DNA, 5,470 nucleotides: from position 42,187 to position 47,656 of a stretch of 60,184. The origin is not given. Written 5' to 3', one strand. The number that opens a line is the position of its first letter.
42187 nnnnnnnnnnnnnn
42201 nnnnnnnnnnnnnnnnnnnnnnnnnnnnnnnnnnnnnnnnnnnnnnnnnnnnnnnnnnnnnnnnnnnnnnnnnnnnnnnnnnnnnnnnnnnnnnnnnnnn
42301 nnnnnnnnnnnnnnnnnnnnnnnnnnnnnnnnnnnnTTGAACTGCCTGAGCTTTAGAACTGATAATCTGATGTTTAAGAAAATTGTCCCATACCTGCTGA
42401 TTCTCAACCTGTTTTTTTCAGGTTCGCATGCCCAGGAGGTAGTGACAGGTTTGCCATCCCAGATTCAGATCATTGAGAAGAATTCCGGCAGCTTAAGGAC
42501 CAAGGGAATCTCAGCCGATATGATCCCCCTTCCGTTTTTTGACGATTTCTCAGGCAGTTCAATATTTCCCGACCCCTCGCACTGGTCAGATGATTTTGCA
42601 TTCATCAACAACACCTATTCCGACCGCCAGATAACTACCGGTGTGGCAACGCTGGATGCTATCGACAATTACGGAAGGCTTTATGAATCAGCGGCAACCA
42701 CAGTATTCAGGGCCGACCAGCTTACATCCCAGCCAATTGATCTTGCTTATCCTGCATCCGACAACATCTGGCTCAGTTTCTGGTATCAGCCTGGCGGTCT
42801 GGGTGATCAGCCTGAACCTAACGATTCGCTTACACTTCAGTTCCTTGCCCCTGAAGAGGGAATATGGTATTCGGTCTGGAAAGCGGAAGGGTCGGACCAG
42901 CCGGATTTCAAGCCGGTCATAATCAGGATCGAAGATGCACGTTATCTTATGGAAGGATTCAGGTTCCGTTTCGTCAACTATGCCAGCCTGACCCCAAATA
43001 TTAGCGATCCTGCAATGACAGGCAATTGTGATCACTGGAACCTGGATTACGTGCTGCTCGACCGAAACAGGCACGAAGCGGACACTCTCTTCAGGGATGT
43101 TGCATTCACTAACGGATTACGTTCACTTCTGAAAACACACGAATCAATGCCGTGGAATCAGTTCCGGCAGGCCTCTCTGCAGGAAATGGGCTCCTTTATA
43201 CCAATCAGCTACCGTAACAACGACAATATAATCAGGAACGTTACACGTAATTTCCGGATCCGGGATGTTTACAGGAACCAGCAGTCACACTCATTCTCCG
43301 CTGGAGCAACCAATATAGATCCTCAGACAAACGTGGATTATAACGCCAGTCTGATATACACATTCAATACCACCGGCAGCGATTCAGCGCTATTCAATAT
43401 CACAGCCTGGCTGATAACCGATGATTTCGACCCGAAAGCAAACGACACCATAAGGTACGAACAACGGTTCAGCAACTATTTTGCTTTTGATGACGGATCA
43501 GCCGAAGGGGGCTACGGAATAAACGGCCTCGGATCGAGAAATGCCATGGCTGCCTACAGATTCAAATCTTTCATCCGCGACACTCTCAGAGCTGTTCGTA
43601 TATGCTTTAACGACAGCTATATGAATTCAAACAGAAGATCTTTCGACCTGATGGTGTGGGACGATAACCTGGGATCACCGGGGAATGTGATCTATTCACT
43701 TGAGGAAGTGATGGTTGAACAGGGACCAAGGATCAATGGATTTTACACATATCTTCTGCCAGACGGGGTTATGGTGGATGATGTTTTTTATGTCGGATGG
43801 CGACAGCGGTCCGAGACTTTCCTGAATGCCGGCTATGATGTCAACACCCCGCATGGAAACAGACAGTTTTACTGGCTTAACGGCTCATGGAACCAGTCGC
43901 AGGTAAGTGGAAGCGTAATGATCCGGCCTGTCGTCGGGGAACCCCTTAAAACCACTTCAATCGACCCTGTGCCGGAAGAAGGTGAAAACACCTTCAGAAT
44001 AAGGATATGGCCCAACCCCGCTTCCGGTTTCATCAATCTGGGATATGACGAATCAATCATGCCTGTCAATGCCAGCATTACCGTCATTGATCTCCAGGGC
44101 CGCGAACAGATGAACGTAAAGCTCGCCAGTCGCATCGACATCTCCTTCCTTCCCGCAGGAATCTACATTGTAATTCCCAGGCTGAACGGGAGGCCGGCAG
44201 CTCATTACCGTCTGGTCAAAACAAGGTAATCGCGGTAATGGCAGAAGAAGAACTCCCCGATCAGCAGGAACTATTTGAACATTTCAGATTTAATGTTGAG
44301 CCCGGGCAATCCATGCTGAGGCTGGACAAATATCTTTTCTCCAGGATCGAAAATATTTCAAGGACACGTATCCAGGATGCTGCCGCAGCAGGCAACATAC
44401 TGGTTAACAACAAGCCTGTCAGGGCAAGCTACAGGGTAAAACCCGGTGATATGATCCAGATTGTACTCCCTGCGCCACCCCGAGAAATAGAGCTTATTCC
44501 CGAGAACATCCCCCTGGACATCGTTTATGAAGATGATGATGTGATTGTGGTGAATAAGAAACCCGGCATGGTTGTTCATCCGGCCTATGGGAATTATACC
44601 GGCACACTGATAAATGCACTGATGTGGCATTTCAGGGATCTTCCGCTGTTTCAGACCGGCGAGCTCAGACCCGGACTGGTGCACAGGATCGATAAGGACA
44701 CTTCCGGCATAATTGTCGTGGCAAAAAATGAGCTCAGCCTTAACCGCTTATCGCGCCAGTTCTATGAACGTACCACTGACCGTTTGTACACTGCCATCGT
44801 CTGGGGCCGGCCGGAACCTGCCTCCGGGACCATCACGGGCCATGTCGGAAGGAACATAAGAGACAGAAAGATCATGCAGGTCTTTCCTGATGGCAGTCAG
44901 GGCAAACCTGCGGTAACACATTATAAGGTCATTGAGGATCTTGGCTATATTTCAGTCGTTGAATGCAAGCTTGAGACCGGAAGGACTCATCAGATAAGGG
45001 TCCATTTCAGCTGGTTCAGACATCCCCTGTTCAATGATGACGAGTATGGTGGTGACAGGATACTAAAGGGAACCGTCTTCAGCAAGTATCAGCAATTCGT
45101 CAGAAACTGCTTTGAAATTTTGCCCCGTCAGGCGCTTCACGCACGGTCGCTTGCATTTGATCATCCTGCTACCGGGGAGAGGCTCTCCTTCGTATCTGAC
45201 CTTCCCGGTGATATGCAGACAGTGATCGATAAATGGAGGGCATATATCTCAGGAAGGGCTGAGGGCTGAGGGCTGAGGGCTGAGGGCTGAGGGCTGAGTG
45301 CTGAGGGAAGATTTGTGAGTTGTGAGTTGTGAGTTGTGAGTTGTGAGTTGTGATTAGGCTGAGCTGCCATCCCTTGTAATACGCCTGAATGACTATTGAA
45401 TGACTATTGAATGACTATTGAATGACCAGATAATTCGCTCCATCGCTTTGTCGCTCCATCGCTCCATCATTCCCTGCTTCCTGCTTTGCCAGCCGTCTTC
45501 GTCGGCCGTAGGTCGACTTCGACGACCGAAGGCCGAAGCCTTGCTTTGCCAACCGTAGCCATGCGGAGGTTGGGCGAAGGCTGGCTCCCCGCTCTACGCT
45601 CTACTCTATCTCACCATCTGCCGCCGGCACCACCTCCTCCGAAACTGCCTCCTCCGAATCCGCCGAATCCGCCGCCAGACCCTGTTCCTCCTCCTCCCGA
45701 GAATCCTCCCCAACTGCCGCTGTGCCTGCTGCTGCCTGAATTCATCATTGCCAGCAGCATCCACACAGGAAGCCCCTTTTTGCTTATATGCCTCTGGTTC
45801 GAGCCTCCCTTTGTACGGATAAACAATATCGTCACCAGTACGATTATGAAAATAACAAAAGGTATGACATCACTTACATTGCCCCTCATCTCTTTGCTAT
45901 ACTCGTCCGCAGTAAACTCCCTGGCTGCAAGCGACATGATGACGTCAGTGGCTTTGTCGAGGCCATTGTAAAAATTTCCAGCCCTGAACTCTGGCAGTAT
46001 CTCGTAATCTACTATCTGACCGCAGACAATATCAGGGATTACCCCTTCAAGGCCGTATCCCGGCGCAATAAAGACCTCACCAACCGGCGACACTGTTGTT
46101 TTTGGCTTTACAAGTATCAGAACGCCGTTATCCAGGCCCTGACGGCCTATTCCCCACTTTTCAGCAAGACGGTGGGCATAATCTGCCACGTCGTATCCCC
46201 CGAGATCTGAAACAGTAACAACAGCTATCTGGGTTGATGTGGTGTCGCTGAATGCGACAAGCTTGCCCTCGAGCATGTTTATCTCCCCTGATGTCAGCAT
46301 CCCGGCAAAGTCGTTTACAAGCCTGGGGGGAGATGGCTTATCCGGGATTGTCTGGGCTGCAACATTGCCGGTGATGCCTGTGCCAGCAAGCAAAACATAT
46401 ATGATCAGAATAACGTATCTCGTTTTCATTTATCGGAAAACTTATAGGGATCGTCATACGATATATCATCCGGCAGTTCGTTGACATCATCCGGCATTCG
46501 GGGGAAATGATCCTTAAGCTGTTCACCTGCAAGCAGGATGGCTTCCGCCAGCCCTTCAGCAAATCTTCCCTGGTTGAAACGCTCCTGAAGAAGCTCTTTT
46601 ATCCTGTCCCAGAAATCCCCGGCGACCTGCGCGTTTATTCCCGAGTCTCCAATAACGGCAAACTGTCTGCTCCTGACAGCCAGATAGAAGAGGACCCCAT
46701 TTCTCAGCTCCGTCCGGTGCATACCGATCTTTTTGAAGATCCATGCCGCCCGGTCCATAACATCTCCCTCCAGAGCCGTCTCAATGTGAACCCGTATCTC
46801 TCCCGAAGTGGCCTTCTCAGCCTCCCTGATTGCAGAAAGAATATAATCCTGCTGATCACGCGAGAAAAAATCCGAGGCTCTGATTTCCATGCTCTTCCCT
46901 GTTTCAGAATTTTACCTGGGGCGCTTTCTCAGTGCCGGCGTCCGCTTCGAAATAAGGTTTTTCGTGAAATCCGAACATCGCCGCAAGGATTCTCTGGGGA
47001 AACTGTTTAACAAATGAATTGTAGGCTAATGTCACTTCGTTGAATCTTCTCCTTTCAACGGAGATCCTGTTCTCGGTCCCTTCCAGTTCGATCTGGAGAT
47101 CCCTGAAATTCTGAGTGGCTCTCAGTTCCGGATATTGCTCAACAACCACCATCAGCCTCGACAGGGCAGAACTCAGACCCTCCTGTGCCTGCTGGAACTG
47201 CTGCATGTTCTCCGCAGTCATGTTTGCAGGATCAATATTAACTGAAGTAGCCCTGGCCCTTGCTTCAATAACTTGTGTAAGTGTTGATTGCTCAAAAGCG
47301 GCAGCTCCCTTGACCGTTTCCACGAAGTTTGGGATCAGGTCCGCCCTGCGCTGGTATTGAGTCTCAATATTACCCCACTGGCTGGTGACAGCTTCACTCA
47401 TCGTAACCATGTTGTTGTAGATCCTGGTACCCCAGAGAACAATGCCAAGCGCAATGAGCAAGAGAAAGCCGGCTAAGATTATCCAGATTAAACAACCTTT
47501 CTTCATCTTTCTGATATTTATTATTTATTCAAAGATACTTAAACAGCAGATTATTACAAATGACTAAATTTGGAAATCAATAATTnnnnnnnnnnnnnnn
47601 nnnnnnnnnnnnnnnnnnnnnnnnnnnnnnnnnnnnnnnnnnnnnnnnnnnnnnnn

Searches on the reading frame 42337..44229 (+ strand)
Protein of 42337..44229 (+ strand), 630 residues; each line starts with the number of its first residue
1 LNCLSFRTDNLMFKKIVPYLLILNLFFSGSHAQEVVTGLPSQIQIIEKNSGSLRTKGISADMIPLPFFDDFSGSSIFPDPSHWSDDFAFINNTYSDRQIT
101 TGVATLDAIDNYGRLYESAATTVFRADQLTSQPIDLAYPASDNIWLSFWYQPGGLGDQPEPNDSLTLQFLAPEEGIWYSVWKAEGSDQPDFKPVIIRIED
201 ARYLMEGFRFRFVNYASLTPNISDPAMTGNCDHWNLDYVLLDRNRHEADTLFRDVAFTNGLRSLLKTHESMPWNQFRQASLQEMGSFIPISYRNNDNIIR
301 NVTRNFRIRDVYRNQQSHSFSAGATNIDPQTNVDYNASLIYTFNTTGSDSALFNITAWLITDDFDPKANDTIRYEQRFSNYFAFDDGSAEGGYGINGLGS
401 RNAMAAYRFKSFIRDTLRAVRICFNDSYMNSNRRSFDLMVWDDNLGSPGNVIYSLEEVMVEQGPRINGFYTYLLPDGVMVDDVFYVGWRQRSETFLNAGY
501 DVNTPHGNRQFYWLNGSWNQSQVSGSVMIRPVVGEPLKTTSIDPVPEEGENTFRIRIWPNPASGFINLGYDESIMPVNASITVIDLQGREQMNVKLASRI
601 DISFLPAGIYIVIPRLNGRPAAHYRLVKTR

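Call 56: search_protein_families(library=pfam, max_evalue=0.00001, proteins=[window:42337-44229:+])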
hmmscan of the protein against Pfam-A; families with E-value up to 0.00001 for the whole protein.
window:42337-44229:+ (630 aa): 1 family
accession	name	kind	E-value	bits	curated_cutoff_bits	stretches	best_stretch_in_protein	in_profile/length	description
PF18962.6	Por_Secre_tail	-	1.7e-07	31.9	27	1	557-612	1-60/75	Secretion system C-terminal sorting domain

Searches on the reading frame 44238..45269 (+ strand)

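Call 56: search_protein_families(library=pfam, max_evalue=0.00001, proteins=[window:44238-45269:+])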
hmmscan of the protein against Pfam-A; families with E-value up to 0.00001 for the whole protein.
window:44238-45269:+ (343 aa): 2 families
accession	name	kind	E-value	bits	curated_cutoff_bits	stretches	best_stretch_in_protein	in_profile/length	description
PF00849.27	PseudoU_synth_2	-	1.2e-31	110.4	26.8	1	101-258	1-151/152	RNA pseudouridylate synthase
PF01479.30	S4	-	1e-10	41.6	22.8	1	27-73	1-48/48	S4 domain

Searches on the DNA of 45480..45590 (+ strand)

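Call 79: search_dna_similar(query=window:45480-45590:+, collection=plasmids, mode=distant, max_evalue=0.01, max_rows=10)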
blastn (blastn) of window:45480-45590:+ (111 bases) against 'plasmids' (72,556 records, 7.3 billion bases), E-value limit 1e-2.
No match.

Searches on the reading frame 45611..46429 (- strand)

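Call 56: search_protein_families(library=pfam, max_evalue=0.00001, proteins=[window:45611-46429:-])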
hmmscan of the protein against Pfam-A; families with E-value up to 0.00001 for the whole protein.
window:45611-46429:- (272 aa): 1 family
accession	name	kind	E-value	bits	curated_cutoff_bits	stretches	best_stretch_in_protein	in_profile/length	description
PF04536.20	TPM_phosphatase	-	4.1e-37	127.4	22.1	1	38-165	1-123/125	TPM domain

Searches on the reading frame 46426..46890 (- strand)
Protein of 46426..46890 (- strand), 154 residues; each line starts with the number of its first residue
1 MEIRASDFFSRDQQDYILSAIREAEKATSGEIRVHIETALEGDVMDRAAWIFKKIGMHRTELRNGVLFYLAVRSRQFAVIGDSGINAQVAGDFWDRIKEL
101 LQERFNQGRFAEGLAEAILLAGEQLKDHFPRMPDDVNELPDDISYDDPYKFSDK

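Call 56: search_protein_families(library=pfam, max_evalue=0.00001, proteins=[window:46426-46890:-])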
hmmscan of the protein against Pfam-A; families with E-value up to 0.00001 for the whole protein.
window:46426-46890:- (154 aa): 1 family
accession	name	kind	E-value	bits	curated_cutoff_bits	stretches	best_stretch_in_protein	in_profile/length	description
PF04536.20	TPM_phosphatase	-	7.6e-20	71.6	22.1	1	6-120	5-121/125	TPM domain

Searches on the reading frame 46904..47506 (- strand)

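Call 56: search_protein_families(library=pfam, max_evalue=0.00001, proteins=[window:46904-47506:-])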
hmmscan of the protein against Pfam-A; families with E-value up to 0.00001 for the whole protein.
window:46904-47506:- (200 aa): 1 family
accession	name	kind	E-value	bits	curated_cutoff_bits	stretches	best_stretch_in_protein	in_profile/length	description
PF04011.17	LemA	-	4.5e-58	195.7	26.2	1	43-200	1-149/149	LemA family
